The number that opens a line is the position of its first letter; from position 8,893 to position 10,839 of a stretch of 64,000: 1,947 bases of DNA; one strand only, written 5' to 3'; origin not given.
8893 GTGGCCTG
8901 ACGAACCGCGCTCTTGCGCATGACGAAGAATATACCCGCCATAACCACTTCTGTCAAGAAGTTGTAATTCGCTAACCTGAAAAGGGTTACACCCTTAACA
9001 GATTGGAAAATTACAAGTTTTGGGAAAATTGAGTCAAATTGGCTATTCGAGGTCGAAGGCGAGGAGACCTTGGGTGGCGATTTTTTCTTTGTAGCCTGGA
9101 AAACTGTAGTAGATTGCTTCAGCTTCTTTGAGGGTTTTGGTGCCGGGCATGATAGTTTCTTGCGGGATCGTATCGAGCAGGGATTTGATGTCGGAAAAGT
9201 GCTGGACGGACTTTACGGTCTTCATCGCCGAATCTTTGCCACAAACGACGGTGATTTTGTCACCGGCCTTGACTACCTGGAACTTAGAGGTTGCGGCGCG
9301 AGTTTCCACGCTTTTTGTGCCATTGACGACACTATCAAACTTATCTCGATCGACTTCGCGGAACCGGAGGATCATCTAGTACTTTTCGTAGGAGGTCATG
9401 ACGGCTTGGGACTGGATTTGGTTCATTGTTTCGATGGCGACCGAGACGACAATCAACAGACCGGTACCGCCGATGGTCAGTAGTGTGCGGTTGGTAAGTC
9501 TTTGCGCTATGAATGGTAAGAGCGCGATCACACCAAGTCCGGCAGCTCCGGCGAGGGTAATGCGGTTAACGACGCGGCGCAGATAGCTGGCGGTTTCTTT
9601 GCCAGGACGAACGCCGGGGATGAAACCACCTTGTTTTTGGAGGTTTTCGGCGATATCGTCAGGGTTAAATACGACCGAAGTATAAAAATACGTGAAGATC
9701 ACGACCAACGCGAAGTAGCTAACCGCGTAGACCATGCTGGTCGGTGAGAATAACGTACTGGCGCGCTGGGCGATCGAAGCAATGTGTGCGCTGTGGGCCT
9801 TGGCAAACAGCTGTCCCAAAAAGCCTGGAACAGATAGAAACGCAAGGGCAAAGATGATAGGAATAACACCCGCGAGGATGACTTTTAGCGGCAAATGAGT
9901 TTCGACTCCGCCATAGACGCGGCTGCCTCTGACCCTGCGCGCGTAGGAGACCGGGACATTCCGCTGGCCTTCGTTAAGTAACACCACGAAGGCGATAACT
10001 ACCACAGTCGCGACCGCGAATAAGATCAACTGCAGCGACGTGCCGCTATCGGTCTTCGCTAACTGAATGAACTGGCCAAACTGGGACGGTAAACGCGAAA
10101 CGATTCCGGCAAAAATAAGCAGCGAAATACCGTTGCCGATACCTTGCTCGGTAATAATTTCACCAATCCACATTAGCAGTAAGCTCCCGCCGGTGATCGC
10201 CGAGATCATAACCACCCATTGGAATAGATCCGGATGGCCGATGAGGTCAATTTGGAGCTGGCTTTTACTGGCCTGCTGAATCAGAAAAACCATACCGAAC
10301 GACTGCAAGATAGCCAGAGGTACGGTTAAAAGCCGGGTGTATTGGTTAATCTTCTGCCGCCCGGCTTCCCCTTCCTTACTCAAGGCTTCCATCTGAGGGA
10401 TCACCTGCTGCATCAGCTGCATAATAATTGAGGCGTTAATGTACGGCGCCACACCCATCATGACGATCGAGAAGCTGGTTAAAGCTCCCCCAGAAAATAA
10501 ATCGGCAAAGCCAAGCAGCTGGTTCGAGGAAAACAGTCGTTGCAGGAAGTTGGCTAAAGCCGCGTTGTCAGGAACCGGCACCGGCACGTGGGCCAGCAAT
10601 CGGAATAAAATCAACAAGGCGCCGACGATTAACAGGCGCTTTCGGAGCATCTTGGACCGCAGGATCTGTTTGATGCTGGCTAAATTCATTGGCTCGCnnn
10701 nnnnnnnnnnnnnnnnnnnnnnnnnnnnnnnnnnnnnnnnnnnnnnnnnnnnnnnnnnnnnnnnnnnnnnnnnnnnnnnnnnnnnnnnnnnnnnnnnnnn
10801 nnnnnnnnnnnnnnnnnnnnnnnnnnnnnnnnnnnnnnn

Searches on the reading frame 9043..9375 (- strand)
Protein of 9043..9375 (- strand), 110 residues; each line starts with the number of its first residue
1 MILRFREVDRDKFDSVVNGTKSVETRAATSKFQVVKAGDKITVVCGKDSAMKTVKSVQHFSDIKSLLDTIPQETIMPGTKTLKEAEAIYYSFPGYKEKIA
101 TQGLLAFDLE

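Call 12: search_protein_families(library=pfam, proteins=[window:9043-9375:-], max_evalue=0.1)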
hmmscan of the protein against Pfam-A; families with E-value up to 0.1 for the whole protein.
window:9043-9375:- (110 aa): 2 families
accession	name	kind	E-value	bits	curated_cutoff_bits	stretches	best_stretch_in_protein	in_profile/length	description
PF04266.20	ASCH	-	0.0035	18.4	21.2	1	13-97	8-86/103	ASCH domain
PF12961.13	DUF3850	-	0.019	15.5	22.9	1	9-44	7-39/77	Domain of unknown function (DUF3850)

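Call 37: find_encoding_contigs(protein=window:9043-9375:-, flank=3000, max_places=10)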
Protein window:9043-9375:- (110 aa): no gene with exactly this product is on record in the collection.

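Call 46: list_cluster_members(proteins=[window:9046-9375:-, window:8336-8755:+, window:8405-8755:+, window:8668-8892:-, window:8498-8653:-, window:8395-8523:-, window:8603-8755:+, window:8688-8786:-])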
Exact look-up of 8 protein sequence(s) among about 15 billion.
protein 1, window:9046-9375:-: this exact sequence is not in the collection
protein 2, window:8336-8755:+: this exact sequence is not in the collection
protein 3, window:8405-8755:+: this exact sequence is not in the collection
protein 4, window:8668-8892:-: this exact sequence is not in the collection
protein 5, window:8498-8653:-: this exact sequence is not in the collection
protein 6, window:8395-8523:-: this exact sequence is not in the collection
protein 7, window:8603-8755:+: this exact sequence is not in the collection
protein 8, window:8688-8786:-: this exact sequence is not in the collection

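Call 47: find_homologous_proteins(query=window:9046-9375:-, max_evalue=0.001)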
Query window:9046-9375:- (110 aa): 15 proteins with E <= 0.001 among 30 candidates.
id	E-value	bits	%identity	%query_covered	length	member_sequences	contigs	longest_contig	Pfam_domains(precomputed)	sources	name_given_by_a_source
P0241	2.2e-42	161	69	100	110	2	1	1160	-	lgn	-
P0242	2.4e-31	126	53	97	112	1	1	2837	-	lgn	-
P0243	1.3e-30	123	56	100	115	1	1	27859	-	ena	-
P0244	4.1e-29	118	52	97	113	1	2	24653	-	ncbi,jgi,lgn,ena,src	-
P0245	8.3e-29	117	49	96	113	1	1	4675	-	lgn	-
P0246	6.5e-26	108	53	97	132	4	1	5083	-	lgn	-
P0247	6.9e-26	108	50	97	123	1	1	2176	-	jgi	jgi:ASC-1-like (ASCH) protein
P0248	1.2e-24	104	49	99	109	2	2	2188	-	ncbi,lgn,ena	-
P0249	1.5e-22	97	46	97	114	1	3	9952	-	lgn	-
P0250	2.6e-22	97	47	97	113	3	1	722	-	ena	-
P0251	3.3e-21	93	46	98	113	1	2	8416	-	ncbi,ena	-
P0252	5.6e-21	92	47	98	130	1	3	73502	-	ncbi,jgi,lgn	jgi:ASC-1-like (ASCH) protein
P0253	5.1e-20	89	44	100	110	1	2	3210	-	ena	-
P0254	1.2e-16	78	40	99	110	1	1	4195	-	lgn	-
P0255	2.0e-15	75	42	97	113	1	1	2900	-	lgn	-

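Call 48: find_encoding_contigs(protein=P0241, flank=3000, max_places=3)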
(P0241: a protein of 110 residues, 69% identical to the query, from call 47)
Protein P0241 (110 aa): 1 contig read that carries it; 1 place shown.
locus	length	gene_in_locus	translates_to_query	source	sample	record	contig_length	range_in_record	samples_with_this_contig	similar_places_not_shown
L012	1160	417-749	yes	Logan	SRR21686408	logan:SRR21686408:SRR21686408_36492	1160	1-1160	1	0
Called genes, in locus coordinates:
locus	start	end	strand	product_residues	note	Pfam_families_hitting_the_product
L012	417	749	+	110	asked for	-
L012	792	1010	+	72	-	-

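Call 49: find_encoding_contigs(protein=P0243, flank=4000, max_places=3)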
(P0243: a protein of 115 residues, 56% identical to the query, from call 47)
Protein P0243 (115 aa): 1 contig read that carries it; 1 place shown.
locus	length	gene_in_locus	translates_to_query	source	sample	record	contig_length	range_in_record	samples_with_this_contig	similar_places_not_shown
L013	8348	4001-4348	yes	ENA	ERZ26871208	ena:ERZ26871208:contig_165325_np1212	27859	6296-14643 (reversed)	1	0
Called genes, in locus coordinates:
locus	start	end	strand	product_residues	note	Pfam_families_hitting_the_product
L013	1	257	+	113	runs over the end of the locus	PF01580:FtsK_SpoIIIE, PF01935:DUF87 (weak), PF12846:AAA_10 (weak)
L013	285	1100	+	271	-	PF01580:FtsK_SpoIIIE, PF09397:FtsK_gamma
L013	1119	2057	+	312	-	-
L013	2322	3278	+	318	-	PF12844:HTH_19 (weak), PF13413:HTH_25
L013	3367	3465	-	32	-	-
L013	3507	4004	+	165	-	PF04461:YajQ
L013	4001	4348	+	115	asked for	-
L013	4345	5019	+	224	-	PF00702:Hydrolase, PF13419:HAD_2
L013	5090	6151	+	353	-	PF00154:RecA_N, PF06745:ATPase (weak), PF08423:Rad51, PF13481:AAA_25 (faint), PF27531:MT3502_N (weak), PF21096:RecA_C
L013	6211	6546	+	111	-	PF01541:GIY-YIG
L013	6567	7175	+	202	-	PF21982:RecX_HTH1, PF02631:RecX_HTH2, PF21981:RecX_HTH3 (weak)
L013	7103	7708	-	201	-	PF05239:PRC (faint)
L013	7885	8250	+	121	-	PF01250:Ribosomal_S6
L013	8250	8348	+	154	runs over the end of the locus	PF00436:SSB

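Call 55: find_encoding_contigs(protein=P0242, flank=3000, max_places=3)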
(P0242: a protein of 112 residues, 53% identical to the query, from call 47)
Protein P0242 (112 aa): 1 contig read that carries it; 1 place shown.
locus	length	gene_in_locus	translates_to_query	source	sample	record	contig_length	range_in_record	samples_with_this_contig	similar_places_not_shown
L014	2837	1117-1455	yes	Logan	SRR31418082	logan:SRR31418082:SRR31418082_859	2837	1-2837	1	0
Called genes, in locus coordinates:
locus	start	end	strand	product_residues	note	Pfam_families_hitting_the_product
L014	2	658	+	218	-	?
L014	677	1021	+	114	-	PF00338:Ribosomal_S10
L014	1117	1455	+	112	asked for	-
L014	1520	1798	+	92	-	-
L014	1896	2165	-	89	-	-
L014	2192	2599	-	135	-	-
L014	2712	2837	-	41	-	?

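Call 56: find_encoding_contigs(protein=P0244, flank=3000, max_places=3)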
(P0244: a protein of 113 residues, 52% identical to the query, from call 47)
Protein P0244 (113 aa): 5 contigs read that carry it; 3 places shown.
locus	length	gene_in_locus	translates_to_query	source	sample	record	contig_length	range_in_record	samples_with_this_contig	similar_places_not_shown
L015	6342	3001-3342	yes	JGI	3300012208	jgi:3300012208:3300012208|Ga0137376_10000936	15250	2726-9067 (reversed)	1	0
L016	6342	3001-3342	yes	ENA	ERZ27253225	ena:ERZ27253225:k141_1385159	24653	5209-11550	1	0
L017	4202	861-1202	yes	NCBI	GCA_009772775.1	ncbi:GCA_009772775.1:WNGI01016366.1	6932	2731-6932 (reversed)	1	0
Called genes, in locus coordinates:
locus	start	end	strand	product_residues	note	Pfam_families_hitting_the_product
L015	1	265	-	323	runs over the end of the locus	-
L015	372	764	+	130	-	PF00903:Glyoxalase, PF12681:Glyoxalase_2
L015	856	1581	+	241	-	PF02535:Zip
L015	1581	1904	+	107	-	-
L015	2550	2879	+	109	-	-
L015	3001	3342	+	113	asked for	-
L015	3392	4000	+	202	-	PF00702:Hydrolase, PF13419:HAD_2 (weak)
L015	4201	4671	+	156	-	PF01047:MarR, PF12802:MarR_2 (weak), PF13463:HTH_27 (weak)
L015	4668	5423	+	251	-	PF00106:adh_short, PF08659:KR (weak), PF13561:adh_short_C2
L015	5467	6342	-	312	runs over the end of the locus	PF08240:ADH_N, PF00107:ADH_zinc_N, PF13602:ADH_zinc_N_2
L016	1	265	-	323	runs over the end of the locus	-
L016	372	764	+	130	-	PF00903:Glyoxalase, PF12681:Glyoxalase_2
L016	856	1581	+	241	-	PF02535:Zip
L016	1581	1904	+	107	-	-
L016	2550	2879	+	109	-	-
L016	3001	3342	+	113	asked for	-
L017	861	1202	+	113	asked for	-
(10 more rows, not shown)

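Call 92: find_related_loci(query=window:9046-9375:-, collection=viral_contigs, flank=3000)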
Query window:9046-9375:- (110 aa) in viral_contigs; peptide patterns used: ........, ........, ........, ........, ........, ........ (x = any residue, [..] = any of these).
11 stretches matched a pattern; 1 encode a relative of the query (tblastn E <= 1e-3); 1 distinct loci.
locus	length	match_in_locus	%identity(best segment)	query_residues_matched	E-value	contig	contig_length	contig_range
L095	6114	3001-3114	47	60-97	3e-6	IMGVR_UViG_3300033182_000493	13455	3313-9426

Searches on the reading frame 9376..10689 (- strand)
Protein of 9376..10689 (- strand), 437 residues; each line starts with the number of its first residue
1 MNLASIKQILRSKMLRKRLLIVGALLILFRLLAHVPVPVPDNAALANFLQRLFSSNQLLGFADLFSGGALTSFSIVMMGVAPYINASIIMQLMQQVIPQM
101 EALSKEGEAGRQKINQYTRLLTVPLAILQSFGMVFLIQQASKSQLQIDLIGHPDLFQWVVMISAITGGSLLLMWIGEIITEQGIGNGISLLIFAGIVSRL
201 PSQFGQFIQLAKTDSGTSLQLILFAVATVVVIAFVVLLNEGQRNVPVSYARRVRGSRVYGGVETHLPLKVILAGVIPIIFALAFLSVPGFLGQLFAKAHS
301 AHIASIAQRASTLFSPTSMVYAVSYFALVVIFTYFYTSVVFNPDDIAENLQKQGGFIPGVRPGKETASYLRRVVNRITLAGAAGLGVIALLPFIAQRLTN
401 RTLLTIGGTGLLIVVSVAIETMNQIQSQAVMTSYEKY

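Call 30: find_homologous_proteins(query=window:9376-10689:-, max_evalue=1e-60)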
Query window:9376-10689:- (437 aa): 7998 proteins with E <= 1e-60 among 8000 candidates; the best 120 are listed.
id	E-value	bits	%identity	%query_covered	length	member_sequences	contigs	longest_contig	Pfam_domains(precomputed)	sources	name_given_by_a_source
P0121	2.0e-269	911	100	100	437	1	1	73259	PF00344.26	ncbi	-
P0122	7.3e-244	827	88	100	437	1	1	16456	PF00344.26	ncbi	-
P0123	2.1e-242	822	87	100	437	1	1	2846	PF00344.26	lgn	-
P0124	1.9e-240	816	86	100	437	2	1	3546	PF00344.26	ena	-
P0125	1.3e-222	757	80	100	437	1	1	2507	PF00344.26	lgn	-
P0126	7.0e-208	708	75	100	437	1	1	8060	PF00344.26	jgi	jgi:preprotein translocase subunit SecY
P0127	6.1e-200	682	71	100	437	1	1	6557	PF00344.26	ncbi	-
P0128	4.7e-199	679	71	100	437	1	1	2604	PF00344.26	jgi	jgi:preprotein translocase subunit SecY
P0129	1.2e-198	678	71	100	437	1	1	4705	PF00344.26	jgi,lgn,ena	-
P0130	2.0e-198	677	70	100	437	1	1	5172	PF00344.26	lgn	-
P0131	4.8e-198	676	71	100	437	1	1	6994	PF00344.26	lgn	-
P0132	5.1e-198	676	71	100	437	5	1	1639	PF00344.26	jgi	jgi:preprotein translocase subunit SecY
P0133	5.5e-198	676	71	100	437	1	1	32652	PF00344.26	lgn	-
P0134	7.1e-198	675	72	100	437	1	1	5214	PF00344.26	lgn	-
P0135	9.2e-198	675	71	100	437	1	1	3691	PF00344.26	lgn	-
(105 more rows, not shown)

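Call 31: find_encoding_contigs(protein=P0122, flank=6000, max_places=3)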
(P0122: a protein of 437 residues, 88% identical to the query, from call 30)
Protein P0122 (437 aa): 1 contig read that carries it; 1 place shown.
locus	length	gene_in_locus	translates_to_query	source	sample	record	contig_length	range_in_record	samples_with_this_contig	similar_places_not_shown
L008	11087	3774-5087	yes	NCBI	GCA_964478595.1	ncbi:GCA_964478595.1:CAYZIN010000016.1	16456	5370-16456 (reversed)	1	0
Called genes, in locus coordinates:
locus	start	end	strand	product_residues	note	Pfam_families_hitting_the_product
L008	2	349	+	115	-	?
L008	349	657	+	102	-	PF00467:KOW (weak), PF17136:ribosomal_L24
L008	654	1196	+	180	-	PF00281:Ribosomal_L5, PF00673:Ribosomal_L5_C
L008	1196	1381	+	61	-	PF00253:Ribosomal_S14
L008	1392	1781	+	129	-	PF00410:Ribosomal_S8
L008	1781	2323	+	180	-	PF00347:Ribosomal_L6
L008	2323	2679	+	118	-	PF00861:Ribosomal_L18p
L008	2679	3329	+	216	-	PF00333:Ribosomal_S5, PF03719:Ribosomal_S5_C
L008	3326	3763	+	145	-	PF00828:Ribosomal_L27A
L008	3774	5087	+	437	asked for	PF00344:SecY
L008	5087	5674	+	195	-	PF01928:CYTH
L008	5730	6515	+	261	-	-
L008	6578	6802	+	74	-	PF01176:eIF-1a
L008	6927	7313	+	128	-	PF00416:Ribosomal_S13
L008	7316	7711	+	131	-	PF00411:Ribosomal_S11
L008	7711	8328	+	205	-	PF00163:Ribosomal_S4, PF01479:S4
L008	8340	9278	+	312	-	PF01193:RNA_pol_L, PF01000:RNA_pol_A_bac, PF03118:RNA_pol_A_CTD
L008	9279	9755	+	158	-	PF01196:Ribosomal_L17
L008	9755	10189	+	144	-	PF00572:Ribosomal_L13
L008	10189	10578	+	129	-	PF00380:Ribosomal_S9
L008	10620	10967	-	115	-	-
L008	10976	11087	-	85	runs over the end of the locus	-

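Call 32: find_encoding_contigs(protein=P0124, flank=6000, max_places=3)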
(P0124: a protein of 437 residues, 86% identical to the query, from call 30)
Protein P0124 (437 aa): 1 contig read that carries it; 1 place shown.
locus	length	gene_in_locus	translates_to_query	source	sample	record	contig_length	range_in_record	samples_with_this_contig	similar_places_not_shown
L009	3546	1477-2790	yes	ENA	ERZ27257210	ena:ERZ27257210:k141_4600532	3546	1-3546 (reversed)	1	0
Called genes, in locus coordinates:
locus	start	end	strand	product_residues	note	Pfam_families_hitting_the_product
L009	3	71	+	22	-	?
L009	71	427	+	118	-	PF00861:Ribosomal_L18p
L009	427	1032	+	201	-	PF00333:Ribosomal_S5, PF03719:Ribosomal_S5_C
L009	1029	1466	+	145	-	PF00828:Ribosomal_L27A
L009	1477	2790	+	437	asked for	PF00344:SecY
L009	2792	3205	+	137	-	-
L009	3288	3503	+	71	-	-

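Call 33: find_encoding_contigs(protein=P0123, flank=6000, max_places=3)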
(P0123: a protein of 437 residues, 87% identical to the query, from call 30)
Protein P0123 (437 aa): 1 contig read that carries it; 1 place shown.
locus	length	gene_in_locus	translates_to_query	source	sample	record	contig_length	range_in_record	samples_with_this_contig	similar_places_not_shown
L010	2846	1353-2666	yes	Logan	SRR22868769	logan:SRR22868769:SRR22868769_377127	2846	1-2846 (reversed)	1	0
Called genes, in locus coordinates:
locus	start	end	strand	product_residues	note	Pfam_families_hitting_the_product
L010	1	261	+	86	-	?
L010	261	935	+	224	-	PF00333:Ribosomal_S5, PF03719:Ribosomal_S5_C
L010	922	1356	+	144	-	PF00828:Ribosomal_L27A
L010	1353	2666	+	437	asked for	PF00344:SecY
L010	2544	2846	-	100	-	?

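Call 34: find_encoding_contigs(protein=P0126, flank=6000, max_places=3)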
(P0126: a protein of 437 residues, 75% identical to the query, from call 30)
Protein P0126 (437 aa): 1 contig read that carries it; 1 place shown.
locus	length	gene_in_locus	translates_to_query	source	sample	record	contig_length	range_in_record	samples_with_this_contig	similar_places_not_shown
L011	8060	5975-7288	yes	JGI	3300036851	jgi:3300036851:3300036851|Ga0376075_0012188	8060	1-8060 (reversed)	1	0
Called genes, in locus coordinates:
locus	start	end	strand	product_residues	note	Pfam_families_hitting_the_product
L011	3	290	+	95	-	?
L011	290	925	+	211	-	PF07650:KH_2, PF00189:Ribosomal_S3_C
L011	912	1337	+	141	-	PF00252:Ribosomal_L16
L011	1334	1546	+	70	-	PF00831:Ribosomal_L29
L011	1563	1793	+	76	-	PF00366:Ribosomal_S17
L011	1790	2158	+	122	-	PF00238:Ribosomal_L14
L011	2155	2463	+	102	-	PF17136:ribosomal_L24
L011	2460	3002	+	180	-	PF00281:Ribosomal_L5, PF00673:Ribosomal_L5_C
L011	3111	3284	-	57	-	-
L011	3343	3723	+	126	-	PF00410:Ribosomal_S8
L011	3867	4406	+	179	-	PF00347:Ribosomal_L6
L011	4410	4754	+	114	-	PF00861:Ribosomal_L18p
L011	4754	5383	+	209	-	PF00333:Ribosomal_S5, PF03719:Ribosomal_S5_C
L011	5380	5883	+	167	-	PF00828:Ribosomal_L27A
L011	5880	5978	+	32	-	-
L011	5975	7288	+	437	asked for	PF00344:SecY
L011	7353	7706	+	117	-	PF18924:DUF5674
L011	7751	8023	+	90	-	-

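Call 38: find_encoding_contigs(protein=P0121, flank=4000, max_places=5)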
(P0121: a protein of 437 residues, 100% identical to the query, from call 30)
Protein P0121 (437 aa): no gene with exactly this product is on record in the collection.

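Call 70: find_related_loci(query=window:9376-10689:-, collection=metagenome_contigs, flank=5000)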
Query window:9376-10689:- (437 aa) in metagenome_contigs; peptide patterns used: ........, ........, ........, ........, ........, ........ (x = any residue, [..] = any of these).
209 stretches matched a pattern; 76 encode a relative of the query (tblastn E <= 1e-3); 76 distinct loci.
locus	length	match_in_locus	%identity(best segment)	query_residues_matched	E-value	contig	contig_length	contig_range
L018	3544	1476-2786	86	1-437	0e+0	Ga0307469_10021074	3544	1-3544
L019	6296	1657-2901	52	8-435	2e-132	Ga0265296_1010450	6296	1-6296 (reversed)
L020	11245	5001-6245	51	8-435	1e-131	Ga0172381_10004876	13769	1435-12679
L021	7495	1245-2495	51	6-435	2e-131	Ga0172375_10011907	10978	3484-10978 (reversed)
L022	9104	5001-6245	52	8-435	7e-131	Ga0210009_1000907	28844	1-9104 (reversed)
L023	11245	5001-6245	52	8-435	7e-131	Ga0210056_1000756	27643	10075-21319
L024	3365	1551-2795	52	8-435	3e-135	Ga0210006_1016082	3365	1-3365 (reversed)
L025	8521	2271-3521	51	6-435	6e-131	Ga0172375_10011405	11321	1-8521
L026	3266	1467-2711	51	8-435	3e-135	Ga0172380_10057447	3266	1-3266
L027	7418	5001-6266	50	3-437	5e-130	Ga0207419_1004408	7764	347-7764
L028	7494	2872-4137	51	1-435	1e-129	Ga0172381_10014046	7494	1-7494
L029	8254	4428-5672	51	8-435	1e-129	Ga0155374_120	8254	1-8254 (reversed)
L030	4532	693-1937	51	8-435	2e-131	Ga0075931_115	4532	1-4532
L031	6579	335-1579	51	8-435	1e-129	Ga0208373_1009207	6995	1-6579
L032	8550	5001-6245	50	8-435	2e-129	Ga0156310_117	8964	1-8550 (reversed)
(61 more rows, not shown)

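Call 81: find_encoding_contigs(protein=P0125, flank=3000, max_places=3)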
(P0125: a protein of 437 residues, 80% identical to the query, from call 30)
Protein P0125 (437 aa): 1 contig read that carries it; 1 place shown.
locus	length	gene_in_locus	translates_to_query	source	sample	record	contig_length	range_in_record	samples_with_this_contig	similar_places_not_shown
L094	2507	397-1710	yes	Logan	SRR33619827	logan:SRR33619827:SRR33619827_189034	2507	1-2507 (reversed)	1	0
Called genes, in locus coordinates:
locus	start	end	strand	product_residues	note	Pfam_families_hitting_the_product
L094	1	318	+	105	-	?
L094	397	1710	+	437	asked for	PF00344:SecY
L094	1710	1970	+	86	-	PF12961:DUF3850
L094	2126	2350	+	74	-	PF01176:eIF-1a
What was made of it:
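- Relatives at 80-88 % SecY identity lack the unit at the syntenic site (calls 31-34, 81). The secY–infA slot holds a different cassette in every relative: CYTH plus a 261-aa ORF; a 137-aa plus a 71-aa ORF; DUF5674; or only a DUF3850 gene (calls 31-34, 81).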

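Call 89: search_protein_families(library=pfam, proteins=[L008:5087-5674:+, L008:5730-6515:+], max_evalue=0.01)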
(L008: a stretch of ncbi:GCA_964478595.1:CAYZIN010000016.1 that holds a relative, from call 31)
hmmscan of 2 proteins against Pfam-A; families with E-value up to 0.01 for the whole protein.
L008:5087-5674:+ (195 aa): 1 family
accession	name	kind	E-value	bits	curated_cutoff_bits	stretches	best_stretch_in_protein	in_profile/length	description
PF01928.26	CYTH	-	8.3e-16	58.8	23.2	1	4-151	3-162/179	CYTH domain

L008:5730-6515:+ (261 aa): 0 families
